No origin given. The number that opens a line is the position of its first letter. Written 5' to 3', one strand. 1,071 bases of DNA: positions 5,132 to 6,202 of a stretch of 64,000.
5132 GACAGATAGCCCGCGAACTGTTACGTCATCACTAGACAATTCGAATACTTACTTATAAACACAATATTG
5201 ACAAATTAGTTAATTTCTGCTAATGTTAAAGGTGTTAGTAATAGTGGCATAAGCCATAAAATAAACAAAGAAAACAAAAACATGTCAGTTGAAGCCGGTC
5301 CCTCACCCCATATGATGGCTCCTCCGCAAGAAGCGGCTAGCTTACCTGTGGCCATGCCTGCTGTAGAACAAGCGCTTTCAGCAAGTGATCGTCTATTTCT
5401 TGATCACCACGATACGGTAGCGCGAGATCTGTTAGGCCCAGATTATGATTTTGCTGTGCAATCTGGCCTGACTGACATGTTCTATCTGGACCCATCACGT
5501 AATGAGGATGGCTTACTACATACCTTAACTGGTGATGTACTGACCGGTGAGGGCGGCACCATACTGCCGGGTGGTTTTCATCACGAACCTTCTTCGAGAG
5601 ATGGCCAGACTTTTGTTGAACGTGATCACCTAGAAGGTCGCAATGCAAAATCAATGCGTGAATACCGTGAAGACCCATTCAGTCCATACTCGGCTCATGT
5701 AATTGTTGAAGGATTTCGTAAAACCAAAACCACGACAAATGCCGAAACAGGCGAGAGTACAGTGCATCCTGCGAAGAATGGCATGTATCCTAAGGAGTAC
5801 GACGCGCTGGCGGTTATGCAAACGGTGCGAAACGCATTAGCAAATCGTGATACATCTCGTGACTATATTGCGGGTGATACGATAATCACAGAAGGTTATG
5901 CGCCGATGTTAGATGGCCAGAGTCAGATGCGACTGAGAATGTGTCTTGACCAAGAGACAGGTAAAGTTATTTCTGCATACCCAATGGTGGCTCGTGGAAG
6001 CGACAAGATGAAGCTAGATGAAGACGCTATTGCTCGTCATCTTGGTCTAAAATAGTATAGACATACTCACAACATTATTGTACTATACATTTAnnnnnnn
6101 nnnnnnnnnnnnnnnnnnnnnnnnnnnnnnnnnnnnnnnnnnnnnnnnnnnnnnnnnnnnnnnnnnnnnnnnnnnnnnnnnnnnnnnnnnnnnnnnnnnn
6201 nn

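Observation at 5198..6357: Stand-alone EndoU-like RNase domain with its own promoter and a small acidic downstream ORF: candidate toxin-immunity pair with no delivery domain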

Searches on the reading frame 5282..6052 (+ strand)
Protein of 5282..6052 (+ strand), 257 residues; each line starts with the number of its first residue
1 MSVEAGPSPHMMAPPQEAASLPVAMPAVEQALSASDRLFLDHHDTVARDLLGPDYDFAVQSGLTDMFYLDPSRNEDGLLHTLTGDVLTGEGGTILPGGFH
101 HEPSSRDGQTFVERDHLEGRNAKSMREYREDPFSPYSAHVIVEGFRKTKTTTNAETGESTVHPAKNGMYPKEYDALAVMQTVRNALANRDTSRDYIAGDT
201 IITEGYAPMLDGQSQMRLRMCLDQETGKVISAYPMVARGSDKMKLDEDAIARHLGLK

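Call 3: search_protein_families(library=pfam, proteins=[window:5282-6052:+], max_evalue=10)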
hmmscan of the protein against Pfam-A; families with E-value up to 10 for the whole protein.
window:5282-6052:+ (257 aa): 1 family
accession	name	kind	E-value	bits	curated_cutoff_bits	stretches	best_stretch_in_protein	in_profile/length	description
PF14436.11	EndoU_bacteria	-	0.00016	22.5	25.3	1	80-235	7-128/129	Bacterial EndoU nuclease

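Call 4: search_protein_families(library=ncbifam, proteins=[window:5282-6052:+], max_evalue=10)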
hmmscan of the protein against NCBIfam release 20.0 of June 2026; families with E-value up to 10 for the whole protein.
window:5282-6052:+ (257 aa): 0 families

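Call 5: find_homologous_proteins(query=window:5282-6052:+)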
Query window:5282-6052:+ (257 aa): 31 proteins with E <= 0.001 among 626 candidates.
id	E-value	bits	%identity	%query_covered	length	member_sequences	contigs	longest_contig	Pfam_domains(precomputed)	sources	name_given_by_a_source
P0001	9.9e-169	577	100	100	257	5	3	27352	-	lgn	-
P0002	2.2e-98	347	61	100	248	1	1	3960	-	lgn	-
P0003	2.0e-87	311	57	96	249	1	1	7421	-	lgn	-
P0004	4.7e-83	297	56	90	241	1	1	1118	-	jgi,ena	-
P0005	5.2e-82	293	55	96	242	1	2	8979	-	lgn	-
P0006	2.9e-79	284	54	96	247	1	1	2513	-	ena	-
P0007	1.7e-78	282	57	87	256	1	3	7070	-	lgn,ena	-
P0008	1.7e-67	246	52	84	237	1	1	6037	PF14436.12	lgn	-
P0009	7.3e-52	195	48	83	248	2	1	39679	-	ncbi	-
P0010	1.4e-50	190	48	78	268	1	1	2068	-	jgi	-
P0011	1.8e-50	190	48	79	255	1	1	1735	-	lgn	-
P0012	6.5e-50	188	46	82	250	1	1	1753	-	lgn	-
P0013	3.6e-49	186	41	89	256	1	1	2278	-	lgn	-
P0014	1.0e-47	181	42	84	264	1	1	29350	PF14436.12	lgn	-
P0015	2.2e-47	180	46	82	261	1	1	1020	-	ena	-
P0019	6.7e-46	175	41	85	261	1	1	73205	PF14436.12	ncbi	-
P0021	5.5e-45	172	40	82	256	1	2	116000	-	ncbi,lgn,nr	ncbi:MAG TPA: hypothetical protein VLF43_04920 [Candidatus Saccharimonadales bacterium]|nr:hypotheti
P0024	1.8e-39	154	38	89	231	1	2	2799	PF14436.12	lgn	-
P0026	8.2e-39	152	39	92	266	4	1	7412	PF14436.12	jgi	jgi:hypothetical protein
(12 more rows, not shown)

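Call 6: search_solved_structures(query=window:5282-6052:+, max_evalue=10, show_alignments=2)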
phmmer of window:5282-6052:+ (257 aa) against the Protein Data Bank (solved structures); distinct sequences matched with E-value up to 10: 0.

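Call 8: search_solved_structures(query=A1, max_evalue=10, show_alignments=3)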
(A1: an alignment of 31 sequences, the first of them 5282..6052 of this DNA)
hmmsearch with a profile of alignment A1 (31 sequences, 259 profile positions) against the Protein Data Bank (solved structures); distinct sequences matched with E-value up to 10: 9.
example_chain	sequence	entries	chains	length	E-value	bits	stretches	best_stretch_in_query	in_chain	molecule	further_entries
6hfx_B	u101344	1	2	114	0.062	15.4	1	144-210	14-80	Cell division protein FtsX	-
6he6_A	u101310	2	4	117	0.066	15.3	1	144-210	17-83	Cell division protein FtsX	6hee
6mk7_A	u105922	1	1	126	0.079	15.1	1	144-210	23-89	Cell division protein FtsX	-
3ilx_A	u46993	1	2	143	0.33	13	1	196-239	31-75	First ORF in transposon ISC1904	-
3m7w_A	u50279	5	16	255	0.55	12.3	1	42-100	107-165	3-dehydroquinate dehydratase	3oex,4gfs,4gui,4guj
3l2i_A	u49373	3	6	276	0.55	12.3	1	42-100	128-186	3-dehydroquinate dehydratase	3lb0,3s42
3o1n_A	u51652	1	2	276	0.55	12.3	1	42-100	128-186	3-dehydroquinate dehydratase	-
4guf_A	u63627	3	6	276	0.57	12.3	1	42-100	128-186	3-dehydroquinate dehydratase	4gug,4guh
3nnt_A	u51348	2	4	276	0.6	12.2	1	42-99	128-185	3-dehydroquinate dehydratase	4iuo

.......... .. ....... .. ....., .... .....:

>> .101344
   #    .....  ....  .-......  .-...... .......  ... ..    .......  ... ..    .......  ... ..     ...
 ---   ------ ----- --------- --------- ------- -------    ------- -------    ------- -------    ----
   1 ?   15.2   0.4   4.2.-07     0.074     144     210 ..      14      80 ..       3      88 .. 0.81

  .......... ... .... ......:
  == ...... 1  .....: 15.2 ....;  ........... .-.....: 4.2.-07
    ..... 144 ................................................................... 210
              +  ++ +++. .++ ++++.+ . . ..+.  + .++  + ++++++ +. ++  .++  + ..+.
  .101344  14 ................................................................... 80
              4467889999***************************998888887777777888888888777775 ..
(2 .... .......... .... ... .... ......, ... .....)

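Call 9: search_protein_families(library=pfam, alignment_id=A1, max_evalue=0.01)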
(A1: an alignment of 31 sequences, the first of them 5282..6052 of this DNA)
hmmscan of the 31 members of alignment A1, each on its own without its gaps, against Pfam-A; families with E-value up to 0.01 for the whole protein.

A. member 1, window:5282-6052:+ (257 aa): 1 family
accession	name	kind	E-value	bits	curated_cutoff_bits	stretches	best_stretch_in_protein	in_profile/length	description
PF14436.11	EndoU_bacteria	-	0.00016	22.5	25.3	1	80-235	7-128/129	Bacterial EndoU nuclease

B. families by the number of members that match (of 31 scanned): 1 family
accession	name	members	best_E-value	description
PF14436.11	EndoU_bacteria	26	1e-07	Bacterial EndoU nuclease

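Call 11: find_encoding_contigs(protein=window:5282-6052:+, flank=6000, max_places=4)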
Protein window:5282-6052:+ (257 aa): 12 contigs read that carry it; 4 places shown.
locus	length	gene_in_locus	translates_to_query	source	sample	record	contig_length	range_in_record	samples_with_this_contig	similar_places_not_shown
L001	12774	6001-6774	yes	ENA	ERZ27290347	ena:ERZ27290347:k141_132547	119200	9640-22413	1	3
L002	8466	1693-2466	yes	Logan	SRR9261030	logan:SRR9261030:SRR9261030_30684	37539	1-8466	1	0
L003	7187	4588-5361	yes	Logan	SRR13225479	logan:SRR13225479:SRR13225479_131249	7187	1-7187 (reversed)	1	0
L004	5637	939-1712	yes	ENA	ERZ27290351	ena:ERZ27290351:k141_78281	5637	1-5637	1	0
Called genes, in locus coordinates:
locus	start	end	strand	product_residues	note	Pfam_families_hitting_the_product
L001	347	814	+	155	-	-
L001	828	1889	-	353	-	PF00814:TsaD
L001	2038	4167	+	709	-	-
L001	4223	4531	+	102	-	PF18908:DUF5663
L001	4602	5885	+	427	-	PF08245:Mur_ligase_M, PF02875:Mur_ligase_C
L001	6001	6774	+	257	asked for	-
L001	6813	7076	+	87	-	-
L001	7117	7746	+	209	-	-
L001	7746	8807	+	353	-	-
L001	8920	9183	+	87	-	PF00166:Cpn10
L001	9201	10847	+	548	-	PF00118:Cpn60_TCP1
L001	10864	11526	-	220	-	-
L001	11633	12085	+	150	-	-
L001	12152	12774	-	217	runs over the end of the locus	-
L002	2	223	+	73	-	?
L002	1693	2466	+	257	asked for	-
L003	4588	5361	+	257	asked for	-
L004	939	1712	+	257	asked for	-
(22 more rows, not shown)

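Call 13: find_related_loci(query=A1, collection=genome_contigs, flank=5000)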
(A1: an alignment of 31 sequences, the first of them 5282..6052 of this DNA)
Query A1 (257 aa) in genome_contigs; peptide patterns used: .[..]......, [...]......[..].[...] (x = any residue, [..] = any of these).
53 stretches matched a pattern; 11 encode a relative of the query (tblastn E <= 1e-3); 11 distinct loci.
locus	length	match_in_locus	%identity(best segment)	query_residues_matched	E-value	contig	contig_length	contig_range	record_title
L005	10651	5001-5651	47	44-257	1e-58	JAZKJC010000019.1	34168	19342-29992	MAG: Patescibacteria group bacterium isolate ADI_DC_SW_02_SPN_11032020-bin081_1 DCSW02SPN_B081_1_000000000019, whole gen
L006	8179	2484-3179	47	42-256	9e-58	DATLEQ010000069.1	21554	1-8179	MAG TPA_asm: Candidatus Limnocylindrales bacterium isolate SMAG_U14380 k141_7933285, whole genome shotgun sequence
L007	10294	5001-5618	46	48-256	8e-55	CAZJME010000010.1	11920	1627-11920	MAG TPA_asm: uncultured Candidatus Saccharibacteria bacterium isolate SRP135725_co1_616 genome assembly, contig: NODE_74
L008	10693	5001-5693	40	43-254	4e-54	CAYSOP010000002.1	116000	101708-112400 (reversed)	MAG TPA_asm: uncultured Candidatus Saccharibacteria bacterium isolate SRP200132_co1_551 genome assembly, contig: NODE_15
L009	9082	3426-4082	46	44-245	1e-52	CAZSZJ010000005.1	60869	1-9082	MAG TPA_asm: uncultured Candidatus Saccharibacteria bacterium isolate SRP200132_co1_502 genome assembly, contig: NODE_71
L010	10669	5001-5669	42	42-250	5e-52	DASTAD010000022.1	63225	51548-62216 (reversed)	MAG TPA_asm: Candidatus Saccharimonadales bacterium isolate SMAG_U726 k141_164188, whole genome shotgun sequence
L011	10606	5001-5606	43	54-250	1e-50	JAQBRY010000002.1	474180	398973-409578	MAG: Candidatus Saccharibacteria bacterium isolate RYN_413 scaffold_288720, whole genome shotgun sequence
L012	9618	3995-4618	40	48-257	2e-49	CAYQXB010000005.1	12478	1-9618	MAG TPA_asm: uncultured Candidatus Saccharibacteria bacterium isolate SRP344714_co2_174 genome assembly, contig: NODE_13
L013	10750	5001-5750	39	1-254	2e-47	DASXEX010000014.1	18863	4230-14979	MAG TPA_asm: Candidatus Saccharimonadales bacterium isolate SMAG_U5123 k141_2203566, whole genome shotgun sequence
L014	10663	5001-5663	40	47-251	4e-47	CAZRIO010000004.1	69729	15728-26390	MAG TPA_asm: uncultured Candidatus Saccharibacteria bacterium isolate SRP200132_co1_783 genome assembly, contig: NODE_52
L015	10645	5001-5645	35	28-236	8e-34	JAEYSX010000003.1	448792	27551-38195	MAG: Candidatus Parcubacteria bacterium isolate OH_CBlB_112 k127_2214311, whole genome shotgun sequence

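Call 14: predict_structure(alignment_id=A1)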
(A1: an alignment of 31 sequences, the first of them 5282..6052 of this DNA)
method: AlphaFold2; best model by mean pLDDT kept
length: 257 residues; sequences in the alignment: 31
mean_pLDDT: 88.7   pTM: 0.82
mean pLDDT of the five models: 88.7, 88.0, 87.8, 76.9, 70.7
residues with pLDDT >= 90: 188; 70-90: 35; 50-70: 30; < 50: 4
segments of 3 or more residues with pLDDT < 50: none
pLDDT, mean of each block of 10 residues (from residue 1): 55 54 54 93 96 97 98 96 94 94 90 93 89 94 96 96 96 96 98 97 96 94 98 85 77 78
secondary structure, 60 per line:
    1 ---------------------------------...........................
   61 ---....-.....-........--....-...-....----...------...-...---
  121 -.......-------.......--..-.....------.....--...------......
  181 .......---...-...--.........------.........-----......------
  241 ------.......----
elements in order: H34-60 H77-82 E85-88 E94-97 E111-113 H122-128 E136-142 E148-152 E159-163 E166-168 H175-187 E195-197 E200-208 E215-223 E229-234 H247-253

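Call 25: find_encoding_contigs(protein=P0002, flank=4000, max_places=2)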
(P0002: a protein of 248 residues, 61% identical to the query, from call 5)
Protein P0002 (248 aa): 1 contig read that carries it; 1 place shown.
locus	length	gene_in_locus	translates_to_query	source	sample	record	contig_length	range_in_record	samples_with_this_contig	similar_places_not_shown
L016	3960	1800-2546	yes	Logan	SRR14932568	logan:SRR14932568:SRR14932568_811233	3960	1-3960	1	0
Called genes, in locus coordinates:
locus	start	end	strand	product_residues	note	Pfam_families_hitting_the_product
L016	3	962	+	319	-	?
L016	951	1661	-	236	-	-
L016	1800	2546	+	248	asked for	-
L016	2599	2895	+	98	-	-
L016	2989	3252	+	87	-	PF00166:Cpn10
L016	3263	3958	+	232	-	?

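Call 26: find_encoding_contigs(protein=P0003, flank=4000, max_places=2)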
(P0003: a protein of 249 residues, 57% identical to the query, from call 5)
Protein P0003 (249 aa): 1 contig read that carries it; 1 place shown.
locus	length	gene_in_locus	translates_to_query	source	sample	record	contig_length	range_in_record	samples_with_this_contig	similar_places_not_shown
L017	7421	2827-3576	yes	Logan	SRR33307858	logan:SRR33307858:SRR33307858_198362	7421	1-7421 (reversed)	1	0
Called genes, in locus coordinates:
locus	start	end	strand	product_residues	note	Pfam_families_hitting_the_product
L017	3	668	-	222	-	?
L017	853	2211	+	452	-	PF08245:Mur_ligase_M, PF02875:Mur_ligase_C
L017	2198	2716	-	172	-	-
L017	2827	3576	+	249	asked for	-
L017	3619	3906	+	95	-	-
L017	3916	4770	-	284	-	PF19420:DDAH_eukar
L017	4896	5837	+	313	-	-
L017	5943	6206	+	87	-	PF00166:Cpn10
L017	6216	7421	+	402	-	?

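Call 27: find_encoding_contigs(protein=P0005, flank=4000, max_places=2)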
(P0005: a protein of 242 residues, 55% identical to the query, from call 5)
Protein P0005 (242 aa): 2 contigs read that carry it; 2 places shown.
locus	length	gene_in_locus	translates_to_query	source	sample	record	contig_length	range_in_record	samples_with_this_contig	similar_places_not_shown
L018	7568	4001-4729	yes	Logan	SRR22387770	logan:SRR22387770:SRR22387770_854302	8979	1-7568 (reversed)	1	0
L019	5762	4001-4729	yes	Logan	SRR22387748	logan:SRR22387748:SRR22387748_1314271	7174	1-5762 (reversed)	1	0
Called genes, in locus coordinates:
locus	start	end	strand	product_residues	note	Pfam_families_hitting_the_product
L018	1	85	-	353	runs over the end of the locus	PF00814:TsaD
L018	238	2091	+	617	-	-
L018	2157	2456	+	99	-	PF18908:DUF5663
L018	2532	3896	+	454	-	PF08245:Mur_ligase_M, PF02875:Mur_ligase_C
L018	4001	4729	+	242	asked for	-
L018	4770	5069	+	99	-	-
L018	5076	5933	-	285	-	PF19420:DDAH_eukar (weak)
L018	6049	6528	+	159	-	-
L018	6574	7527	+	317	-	-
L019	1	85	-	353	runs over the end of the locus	PF00814:TsaD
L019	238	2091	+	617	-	-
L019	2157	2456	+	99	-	PF18908:DUF5663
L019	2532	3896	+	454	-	PF08245:Mur_ligase_M, PF02875:Mur_ligase_C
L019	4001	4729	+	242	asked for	-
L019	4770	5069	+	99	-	-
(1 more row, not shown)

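Call 28: find_encoding_contigs(protein=P0007, flank=4000, max_places=2)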
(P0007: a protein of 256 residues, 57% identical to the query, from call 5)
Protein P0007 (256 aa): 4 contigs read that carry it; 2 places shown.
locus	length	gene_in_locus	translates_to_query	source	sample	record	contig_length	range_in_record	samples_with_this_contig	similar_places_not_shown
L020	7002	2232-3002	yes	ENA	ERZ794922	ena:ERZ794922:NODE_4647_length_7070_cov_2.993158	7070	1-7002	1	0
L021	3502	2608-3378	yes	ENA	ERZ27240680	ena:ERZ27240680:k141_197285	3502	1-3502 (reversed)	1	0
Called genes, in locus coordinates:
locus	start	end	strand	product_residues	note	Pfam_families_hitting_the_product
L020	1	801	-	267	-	?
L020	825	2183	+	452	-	PF08245:Mur_ligase_M, PF02875:Mur_ligase_C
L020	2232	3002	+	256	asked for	-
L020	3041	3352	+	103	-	-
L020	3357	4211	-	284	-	PF19420:DDAH_eukar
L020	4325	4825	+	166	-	-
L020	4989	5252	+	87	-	PF00166:Cpn10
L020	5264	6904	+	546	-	PF00118:Cpn60_TCP1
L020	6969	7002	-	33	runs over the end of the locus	?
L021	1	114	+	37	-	?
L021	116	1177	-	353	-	PF00814:TsaD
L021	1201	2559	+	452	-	PF08245:Mur_ligase_M, PF02875:Mur_ligase_C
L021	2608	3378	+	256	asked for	-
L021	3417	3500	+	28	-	?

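Call 29: search_protein_representatives(alignment_id=A1)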
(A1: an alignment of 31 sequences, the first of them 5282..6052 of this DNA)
Query: 31 sequences, 259 profile positions. Proteins with E-value up to 0.001 (for the whole library): 121; up to 1e-10: 100; up to 1e-30: 78. The best 121 are listed.
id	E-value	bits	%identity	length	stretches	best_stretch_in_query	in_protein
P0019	2.4e-99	347.8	-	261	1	12-256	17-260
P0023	5.5e-95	333.6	-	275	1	16-258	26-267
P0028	8.6e-95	332.9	-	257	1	17-257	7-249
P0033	8.1e-92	323.2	-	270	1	21-257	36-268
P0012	8.7e-92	323.1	-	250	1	14-256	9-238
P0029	1.4e-91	322.4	-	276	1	16-258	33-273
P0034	1.7e-89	315.5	-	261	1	12-257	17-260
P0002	1.9e-89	315.4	-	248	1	5-256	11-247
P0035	9.2e-86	303.3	-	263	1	22-256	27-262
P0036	3.3e-84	298.2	-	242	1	6-256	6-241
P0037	1.1e-81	290.0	-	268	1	17-257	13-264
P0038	3.9e-80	284.9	-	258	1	15-257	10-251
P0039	5.2e-80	284.5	-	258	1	19-257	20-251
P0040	5.9e-80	284.3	-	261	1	15-256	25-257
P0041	2.1e-79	282.5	-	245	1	20-257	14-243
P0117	3.2e-20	88.5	-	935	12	40-71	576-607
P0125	3.5e-11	58.9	-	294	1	126-238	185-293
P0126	4.0e-08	48.9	-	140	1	124-238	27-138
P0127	1.2e-07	47.3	-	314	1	127-238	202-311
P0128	3.3e-07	45.9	-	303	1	129-239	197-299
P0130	7.5e-06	41.4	-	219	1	43-239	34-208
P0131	9.8e-06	41.0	-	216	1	18-238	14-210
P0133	1.1e-05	40.8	-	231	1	44-245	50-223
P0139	8.0e-05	38.0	-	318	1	131-238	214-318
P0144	5.7e-04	35.2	-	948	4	111-154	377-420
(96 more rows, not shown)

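Call 45: search_protein_families(library=pfam, proteins=[P0125, P0126, P0127, P0128, P0139, P0130, P0131, P0133, P0117, P0144], max_evalue=0.001)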
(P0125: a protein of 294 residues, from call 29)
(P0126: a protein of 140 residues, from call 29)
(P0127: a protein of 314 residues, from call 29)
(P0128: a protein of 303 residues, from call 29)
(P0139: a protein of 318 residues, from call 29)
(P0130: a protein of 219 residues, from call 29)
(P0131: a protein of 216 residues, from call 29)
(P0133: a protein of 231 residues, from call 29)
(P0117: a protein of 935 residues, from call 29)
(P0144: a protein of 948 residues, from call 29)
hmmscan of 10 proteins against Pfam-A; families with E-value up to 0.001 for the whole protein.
P0125 (294 aa): 1 family
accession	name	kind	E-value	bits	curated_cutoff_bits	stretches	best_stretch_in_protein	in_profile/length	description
PF14436.11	EndoU_bacteria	-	2.8e-05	24.9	25.3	1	159-291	4-127/129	Bacterial EndoU nuclease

P0126 (140 aa): 1 family
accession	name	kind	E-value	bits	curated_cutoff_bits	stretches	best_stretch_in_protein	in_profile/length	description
PF14436.11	EndoU_bacteria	-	2.4e-08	34.8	25.3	1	4-137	5-128/129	Bacterial EndoU nuclease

P0127 (314 aa): 1 family
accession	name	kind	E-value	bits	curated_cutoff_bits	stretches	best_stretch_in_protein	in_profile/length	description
PF14436.11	EndoU_bacteria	-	0.00086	20.1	25.3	0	175-310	5-128/129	Bacterial EndoU nuclease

P0128 (303 aa): 1 family
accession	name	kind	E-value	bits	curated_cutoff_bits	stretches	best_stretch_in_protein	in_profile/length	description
PF14436.11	EndoU_bacteria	-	0.00079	20.2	25.3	0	164-297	4-128/129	Bacterial EndoU nuclease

P0139 (318 aa): 0 families

P0130 (219 aa): 1 family
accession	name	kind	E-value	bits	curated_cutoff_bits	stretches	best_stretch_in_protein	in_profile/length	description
PF14436.11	EndoU_bacteria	-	1.6e-12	48.3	25.3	1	51-206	3-128/129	Bacterial EndoU nuclease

P0131 (216 aa): 1 family
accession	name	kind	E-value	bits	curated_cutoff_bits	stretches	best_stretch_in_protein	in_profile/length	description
PF14436.11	EndoU_bacteria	-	5.2e-15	56.4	25.3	1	61-209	6-128/129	Bacterial EndoU nuclease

P0133 (231 aa): 1 family
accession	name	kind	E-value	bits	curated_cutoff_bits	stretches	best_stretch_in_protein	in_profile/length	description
PF14436.11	EndoU_bacteria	-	2.7e-18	67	25.3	1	66-214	3-127/129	Bacterial EndoU nuclease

P0117 (935 aa): 4 families
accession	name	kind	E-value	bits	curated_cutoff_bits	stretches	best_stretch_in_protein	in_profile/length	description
PF13517.12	FG-GAP_3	-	4.4e-35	120.5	26.9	9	568-624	1-61/61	FG-GAP-like repeat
PF01839.29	FG-GAP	-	5.7e-20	71.2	22.1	0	665-687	8-35/37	FG-GAP repeat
PF24009.1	DUF7323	-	2.3e-15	56.7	27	0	812-822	4-14/52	Domain of unknown function (DUF7323)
PF12928.12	tRNA_int_end_N2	-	5.7e-09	36.4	24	0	767-793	18-42/69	tRNA-splicing endonuclease subunit sen54 N-term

P0144 (948 aa): 4 families
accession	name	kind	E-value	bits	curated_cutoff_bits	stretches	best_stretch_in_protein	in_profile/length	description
PF08239.17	SH3_3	-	2.9e-31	107.9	27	2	681-727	2-51/54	Bacterial SH3 domain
PF01832.25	Glucosaminidase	-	2.1e-09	38.5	30.2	1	779-931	2-122/123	Mannosyl-glycoprotein endo-beta-N-acetylglucosaminidase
PF06347.19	SH3_4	-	4.4e-07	30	24.1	0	681-718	4-42/56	Bacterial SH3 domain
PF09536.15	DUF2378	-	0.00067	19.9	22.2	0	347-393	79-125/177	Protein of unknown function (DUF2378)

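Call 46: search_protein_families(library=padloc, proteins=[window:5282-6052:+], max_evalue=1)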
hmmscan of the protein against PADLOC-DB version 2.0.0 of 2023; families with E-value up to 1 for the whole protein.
window:5282-6052:+ (257 aa): 0 families

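Call 49: find_encoding_contigs(protein=P0133, flank=3000, max_places=3)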
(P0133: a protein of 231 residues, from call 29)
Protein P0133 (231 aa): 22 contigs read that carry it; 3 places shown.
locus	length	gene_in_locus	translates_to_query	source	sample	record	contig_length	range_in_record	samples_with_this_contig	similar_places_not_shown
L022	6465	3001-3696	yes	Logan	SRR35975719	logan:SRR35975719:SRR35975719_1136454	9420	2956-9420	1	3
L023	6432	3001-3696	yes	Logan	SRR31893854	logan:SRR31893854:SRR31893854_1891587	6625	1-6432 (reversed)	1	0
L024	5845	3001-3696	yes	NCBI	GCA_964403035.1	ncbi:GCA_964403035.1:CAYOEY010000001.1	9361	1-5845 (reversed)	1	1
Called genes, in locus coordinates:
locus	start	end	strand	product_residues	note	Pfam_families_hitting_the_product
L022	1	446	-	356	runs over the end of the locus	PF01926:MMR_HSR1, PF02421:FeoB_N, PF06071:YchF-GTPase_C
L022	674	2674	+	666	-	-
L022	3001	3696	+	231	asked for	PF14436:EndoU_bacteria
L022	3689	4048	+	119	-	-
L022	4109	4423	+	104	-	-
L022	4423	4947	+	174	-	-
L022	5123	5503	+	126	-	-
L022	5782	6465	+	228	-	?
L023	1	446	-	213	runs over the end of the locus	?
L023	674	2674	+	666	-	-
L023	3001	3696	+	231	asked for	PF14436:EndoU_bacteria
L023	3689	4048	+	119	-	-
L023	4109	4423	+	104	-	-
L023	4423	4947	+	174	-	-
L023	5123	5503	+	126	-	-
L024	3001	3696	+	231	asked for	PF14436:EndoU_bacteria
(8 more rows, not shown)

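Call 52: search_protein_families(library=pfam, proteins=[L022:3689-4045:+, L022:4109-4420:+, L022:4423-4944:+, L022:5123-5500:+, L022:674-2671:+], max_evalue=0.01)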
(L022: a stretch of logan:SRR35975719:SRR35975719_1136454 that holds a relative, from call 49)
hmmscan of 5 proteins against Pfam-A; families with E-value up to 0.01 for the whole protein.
L022:3689-4045:+ (119 aa): 0 families

L022:4109-4420:+ (104 aa): 0 families

L022:4423-4944:+ (174 aa): 0 families

L022:5123-5500:+ (126 aa): 0 families

L022:674-2671:+ (666 aa): 0 families

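Call 59: find_related_loci(query=A1, collection=viral_contigs, flank=4000)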
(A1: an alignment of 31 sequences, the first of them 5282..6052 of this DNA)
Query A1 (257 aa) in viral_contigs; peptide patterns used: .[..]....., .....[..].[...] (x = any residue, [..] = any of these).
11 stretches matched a pattern, but none encodes a relative of the query by tblastn (E <= 1e-3).
